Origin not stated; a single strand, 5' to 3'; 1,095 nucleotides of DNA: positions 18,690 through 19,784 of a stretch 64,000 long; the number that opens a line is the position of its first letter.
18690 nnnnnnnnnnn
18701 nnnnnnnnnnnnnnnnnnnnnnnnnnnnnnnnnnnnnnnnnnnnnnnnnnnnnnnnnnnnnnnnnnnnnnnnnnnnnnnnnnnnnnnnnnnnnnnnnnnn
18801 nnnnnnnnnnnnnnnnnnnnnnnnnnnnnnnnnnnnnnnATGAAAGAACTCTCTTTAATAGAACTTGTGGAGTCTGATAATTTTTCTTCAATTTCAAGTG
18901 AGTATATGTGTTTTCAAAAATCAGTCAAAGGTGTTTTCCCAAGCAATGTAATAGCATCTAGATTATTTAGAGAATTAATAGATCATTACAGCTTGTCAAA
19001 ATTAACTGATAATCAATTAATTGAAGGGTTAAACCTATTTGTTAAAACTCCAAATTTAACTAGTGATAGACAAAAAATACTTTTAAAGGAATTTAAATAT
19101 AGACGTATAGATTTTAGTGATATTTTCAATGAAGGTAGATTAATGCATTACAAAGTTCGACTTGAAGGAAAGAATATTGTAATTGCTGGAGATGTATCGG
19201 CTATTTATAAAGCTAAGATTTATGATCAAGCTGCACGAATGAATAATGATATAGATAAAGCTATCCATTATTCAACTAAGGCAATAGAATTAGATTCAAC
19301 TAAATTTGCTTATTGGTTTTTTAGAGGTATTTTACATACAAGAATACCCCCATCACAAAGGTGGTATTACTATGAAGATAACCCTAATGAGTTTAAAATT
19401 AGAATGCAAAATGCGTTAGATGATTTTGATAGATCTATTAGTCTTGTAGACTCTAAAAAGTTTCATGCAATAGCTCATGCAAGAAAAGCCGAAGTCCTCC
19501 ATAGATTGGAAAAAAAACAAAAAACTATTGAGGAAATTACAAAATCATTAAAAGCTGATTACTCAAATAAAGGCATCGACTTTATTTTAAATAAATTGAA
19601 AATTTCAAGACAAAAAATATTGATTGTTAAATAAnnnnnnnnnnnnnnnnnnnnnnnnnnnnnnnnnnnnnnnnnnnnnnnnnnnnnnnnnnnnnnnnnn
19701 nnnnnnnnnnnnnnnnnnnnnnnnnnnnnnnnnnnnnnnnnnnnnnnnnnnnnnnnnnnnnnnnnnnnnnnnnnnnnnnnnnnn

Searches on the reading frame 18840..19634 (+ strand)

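Call 8: search_protein_families(library=pfam, proteins=[window:18840-19634:+], max_evalue=0.01)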
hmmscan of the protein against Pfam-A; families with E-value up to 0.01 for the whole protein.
window:18840-19634:+ (264 aa): 3 families
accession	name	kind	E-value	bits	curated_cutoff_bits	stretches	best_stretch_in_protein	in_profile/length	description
PF00515.34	TPR_1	-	0.00061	19.9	27.8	0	132-153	11-32/34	Tetratricopeptide repeat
PF10792.14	DUF2605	-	0.002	18.6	25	1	195-248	17-74/96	Protein of unknown function (DUF2605)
PF10228.14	HPF1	-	0.0081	16.3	27.1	0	172-262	49-140/251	Histone PARylation factor 1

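Call 92: search_protein_families(library=padloc, proteins=[window:18840-19634:+], max_evalue=0.01)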
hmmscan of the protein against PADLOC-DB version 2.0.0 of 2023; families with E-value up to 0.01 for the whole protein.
window:18840-19634:+ (264 aa): 0 families
